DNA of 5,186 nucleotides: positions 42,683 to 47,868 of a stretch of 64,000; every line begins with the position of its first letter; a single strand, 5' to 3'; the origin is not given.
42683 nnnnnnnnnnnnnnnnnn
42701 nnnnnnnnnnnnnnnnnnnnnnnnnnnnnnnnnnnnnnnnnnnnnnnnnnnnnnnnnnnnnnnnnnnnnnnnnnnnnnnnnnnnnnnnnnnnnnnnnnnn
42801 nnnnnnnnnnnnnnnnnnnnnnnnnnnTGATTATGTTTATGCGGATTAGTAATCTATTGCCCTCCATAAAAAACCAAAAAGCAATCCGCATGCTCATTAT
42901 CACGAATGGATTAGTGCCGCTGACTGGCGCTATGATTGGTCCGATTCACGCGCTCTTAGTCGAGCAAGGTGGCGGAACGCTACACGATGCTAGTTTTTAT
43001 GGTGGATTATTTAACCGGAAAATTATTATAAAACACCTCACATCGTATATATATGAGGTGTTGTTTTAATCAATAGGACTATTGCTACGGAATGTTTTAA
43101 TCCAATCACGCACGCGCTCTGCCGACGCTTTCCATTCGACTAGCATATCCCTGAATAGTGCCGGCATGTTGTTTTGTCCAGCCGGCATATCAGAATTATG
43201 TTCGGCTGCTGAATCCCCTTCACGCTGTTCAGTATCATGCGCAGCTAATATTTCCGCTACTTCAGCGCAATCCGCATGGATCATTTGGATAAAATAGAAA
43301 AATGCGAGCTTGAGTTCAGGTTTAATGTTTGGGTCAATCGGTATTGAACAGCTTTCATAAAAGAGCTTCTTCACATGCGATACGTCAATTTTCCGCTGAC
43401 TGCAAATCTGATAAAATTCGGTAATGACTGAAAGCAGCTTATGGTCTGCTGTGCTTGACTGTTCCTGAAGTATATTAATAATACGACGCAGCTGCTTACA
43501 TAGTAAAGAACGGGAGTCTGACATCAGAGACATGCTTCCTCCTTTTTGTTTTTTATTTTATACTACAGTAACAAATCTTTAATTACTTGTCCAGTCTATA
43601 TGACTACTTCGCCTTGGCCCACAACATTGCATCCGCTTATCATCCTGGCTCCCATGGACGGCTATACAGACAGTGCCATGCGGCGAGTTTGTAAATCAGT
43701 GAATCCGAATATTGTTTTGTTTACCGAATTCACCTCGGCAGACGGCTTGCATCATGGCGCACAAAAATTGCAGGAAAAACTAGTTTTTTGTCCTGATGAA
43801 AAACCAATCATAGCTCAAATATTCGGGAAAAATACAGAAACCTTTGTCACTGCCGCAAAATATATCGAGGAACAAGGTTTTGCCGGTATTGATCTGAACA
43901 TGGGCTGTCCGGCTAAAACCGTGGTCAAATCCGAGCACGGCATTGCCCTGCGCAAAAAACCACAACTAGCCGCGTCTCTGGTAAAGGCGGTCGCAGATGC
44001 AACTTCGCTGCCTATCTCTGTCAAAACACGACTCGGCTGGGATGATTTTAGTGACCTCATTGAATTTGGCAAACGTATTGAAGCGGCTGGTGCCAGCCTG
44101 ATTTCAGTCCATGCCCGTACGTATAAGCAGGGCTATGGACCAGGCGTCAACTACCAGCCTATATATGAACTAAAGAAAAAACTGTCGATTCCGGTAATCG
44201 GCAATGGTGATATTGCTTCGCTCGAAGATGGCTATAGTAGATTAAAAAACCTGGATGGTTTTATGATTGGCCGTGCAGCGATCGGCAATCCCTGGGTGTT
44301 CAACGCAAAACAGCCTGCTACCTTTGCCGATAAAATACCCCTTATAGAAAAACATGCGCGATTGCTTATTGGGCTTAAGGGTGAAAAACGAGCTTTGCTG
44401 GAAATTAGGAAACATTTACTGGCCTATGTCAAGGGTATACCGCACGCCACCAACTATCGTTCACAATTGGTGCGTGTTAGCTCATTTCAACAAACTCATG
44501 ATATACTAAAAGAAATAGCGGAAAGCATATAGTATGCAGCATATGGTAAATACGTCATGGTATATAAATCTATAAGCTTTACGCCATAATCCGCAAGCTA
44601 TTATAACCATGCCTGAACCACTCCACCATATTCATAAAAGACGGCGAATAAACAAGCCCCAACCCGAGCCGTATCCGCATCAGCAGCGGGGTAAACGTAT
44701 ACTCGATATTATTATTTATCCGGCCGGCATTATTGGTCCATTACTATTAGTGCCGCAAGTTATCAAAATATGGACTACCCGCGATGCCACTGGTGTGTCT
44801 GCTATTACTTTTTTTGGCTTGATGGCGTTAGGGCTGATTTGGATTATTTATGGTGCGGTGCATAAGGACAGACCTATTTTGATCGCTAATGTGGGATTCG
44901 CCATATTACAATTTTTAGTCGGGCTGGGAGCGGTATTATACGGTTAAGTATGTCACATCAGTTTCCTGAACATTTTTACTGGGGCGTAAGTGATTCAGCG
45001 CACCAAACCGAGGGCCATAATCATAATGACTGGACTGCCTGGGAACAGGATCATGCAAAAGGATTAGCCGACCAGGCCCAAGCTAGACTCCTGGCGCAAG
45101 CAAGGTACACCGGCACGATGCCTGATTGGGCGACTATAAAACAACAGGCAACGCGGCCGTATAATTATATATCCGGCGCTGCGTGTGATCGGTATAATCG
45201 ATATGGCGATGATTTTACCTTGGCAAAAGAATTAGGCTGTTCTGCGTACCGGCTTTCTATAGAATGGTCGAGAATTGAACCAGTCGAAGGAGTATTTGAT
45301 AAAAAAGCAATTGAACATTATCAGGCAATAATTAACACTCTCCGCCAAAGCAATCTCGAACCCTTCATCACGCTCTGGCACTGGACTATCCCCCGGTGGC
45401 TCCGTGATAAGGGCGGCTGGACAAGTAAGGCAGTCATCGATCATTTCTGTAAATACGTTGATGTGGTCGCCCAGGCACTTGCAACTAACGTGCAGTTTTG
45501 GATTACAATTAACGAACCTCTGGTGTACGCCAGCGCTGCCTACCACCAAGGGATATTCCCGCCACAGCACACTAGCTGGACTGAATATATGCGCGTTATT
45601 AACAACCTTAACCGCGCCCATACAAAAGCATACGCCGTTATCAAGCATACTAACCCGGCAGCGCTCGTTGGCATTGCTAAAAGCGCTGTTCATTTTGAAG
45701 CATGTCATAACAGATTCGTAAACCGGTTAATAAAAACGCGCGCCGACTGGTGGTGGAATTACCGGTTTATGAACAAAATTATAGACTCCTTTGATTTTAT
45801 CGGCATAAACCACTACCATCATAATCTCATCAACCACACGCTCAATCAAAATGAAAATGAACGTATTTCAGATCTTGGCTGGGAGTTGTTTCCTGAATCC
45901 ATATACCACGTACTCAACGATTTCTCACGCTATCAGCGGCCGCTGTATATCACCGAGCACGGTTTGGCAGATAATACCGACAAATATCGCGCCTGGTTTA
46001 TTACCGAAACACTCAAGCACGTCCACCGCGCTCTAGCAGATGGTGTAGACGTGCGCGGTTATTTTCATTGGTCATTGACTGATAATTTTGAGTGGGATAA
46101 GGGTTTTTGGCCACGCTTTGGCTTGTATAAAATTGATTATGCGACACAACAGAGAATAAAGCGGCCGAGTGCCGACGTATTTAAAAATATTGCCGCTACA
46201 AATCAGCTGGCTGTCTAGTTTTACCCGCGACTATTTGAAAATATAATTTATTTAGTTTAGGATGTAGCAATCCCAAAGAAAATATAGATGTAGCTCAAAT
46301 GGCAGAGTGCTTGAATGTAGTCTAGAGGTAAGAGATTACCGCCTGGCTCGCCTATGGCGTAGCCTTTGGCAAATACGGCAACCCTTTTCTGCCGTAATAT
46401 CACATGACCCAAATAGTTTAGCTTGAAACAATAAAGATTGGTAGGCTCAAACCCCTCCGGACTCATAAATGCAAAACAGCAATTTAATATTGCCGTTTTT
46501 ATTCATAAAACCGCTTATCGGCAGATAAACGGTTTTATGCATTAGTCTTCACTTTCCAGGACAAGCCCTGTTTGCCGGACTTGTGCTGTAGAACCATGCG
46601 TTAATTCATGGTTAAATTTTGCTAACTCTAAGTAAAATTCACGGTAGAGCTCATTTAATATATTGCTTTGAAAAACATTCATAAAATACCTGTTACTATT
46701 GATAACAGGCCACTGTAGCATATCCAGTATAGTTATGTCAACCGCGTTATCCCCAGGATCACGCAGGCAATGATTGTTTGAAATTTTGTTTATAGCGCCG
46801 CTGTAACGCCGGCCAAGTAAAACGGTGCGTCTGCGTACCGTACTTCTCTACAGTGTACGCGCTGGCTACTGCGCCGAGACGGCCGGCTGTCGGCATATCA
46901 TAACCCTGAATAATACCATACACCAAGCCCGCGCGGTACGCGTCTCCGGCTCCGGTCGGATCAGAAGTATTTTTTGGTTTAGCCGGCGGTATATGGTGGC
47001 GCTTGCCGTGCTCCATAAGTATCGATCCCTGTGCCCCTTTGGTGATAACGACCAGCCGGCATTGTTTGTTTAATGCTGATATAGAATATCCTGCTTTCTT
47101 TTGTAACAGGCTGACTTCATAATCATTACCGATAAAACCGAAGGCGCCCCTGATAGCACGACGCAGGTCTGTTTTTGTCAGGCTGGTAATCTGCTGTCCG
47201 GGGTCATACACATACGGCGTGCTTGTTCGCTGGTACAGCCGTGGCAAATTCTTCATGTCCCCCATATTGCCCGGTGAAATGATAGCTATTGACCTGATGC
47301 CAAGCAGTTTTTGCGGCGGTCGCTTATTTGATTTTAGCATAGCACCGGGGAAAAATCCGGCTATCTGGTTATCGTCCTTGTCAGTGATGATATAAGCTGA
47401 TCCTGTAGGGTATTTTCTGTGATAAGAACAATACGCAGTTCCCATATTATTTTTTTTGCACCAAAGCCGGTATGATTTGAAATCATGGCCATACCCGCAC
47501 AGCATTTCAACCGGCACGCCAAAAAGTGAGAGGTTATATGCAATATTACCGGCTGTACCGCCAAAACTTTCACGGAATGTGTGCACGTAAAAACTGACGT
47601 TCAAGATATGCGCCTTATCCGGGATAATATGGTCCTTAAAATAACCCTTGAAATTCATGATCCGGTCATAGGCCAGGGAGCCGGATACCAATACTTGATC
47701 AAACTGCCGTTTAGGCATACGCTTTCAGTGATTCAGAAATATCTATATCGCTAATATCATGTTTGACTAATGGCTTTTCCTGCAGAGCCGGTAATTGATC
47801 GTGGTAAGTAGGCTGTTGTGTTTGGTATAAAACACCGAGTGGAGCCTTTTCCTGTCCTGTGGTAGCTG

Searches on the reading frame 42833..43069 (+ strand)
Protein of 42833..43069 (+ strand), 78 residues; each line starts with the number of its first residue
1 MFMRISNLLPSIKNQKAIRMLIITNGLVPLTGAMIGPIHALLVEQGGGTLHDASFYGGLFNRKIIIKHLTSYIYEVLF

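Call 44: search_protein_families(library=pfam, proteins=[window:42833-43069:+], max_evalue=0.001)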
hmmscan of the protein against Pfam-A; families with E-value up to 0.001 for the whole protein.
window:42833-43069:+ (78 aa): 0 families

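Call 56: search_protein_families(library=padloc, proteins=[window:42833-43066:+], max_evalue=0.01)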
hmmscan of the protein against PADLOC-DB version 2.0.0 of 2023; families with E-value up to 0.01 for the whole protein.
window:42833-43066:+ (78 aa): 0 families

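Call 57: search_protein_families(library=phrogs, proteins=[window:42833-43066:+], max_evalue=0.01)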
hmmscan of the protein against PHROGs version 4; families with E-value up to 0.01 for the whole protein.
window:42833-43066:+ (78 aa): 0 families

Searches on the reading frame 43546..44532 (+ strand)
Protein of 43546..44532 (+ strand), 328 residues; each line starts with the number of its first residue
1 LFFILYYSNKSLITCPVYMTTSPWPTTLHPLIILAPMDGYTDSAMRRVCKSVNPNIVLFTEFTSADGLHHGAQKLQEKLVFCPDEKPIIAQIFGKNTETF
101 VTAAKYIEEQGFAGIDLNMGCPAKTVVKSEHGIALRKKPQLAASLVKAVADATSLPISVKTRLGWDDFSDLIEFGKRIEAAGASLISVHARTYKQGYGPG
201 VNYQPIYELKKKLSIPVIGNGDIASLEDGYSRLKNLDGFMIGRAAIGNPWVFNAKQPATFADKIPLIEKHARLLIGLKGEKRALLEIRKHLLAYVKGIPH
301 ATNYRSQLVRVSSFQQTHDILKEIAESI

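Call 44: search_protein_families(library=pfam, proteins=[window:43546-44532:+], max_evalue=0.001)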
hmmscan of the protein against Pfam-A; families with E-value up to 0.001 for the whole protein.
window:43546-44532:+ (328 aa): 2 families
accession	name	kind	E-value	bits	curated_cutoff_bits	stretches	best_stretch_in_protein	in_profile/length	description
PF01207.24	Dus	-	7.6e-75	252.3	20.4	1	33-322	1-303/311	Dihydrouridine synthase (Dus)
PF01180.27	DHO_dh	-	3e-06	27.1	27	1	70-161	78-164/291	Dihydroorotate dehydrogenase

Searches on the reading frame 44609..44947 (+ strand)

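Call 44: search_protein_families(library=pfam, proteins=[window:44609-44947:+], max_evalue=0.001)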
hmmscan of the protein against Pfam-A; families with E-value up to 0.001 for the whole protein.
window:44609-44947:+ (112 aa): 2 families
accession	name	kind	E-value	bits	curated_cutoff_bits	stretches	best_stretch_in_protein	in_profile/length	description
PF04193.19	PQ-loop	-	1.6e-06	28.2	22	1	40-87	10-57/61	PQ loop repeat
PF03083.21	MtN3_slv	-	1.6e-05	25.3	23.7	1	49-103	20-74/87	Sugar efflux transporter for intercellular exchange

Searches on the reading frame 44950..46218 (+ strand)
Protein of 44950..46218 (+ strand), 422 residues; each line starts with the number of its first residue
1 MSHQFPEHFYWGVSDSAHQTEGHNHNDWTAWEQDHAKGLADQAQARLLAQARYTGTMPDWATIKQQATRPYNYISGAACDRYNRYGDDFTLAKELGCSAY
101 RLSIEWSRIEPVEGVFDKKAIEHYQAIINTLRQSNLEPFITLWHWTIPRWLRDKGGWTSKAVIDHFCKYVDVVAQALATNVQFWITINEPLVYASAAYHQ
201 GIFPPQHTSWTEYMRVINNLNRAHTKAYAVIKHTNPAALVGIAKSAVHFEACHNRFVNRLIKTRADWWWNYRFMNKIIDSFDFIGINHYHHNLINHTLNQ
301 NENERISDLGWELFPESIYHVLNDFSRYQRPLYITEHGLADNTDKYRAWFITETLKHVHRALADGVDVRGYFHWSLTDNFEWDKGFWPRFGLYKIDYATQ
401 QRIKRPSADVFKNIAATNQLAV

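Call 44: search_protein_families(library=pfam, proteins=[window:44950-46218:+], max_evalue=0.001)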
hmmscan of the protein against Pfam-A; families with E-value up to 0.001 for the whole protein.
window:44950-46218:+ (422 aa): 1 family
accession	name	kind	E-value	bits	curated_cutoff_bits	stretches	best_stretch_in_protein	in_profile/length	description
PF00232.24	Glyco_hydro_1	-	7.7e-82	275.6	22.6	2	2-274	2-250/453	Glycosyl hydrolase family 1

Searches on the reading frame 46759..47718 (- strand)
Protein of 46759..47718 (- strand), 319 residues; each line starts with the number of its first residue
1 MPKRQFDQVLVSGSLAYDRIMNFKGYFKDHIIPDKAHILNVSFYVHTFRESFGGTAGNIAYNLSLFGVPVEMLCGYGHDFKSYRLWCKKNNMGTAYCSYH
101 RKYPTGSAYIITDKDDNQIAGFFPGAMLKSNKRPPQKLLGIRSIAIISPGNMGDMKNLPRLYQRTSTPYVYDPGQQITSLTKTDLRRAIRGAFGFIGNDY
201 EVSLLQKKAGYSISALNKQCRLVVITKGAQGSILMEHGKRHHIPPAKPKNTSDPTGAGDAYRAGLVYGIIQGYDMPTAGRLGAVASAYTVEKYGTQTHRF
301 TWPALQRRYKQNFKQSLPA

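Call 44: search_protein_families(library=pfam, proteins=[window:46759-47718:-], max_evalue=0.001)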
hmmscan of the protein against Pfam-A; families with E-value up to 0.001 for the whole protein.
window:46759-47718:- (319 aa): 1 family
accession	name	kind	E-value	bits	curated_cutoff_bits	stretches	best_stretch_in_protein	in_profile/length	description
PF00294.29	PfkB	-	1e-36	127.2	25.8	1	39-297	23-297/302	pfkB family carbohydrate kinase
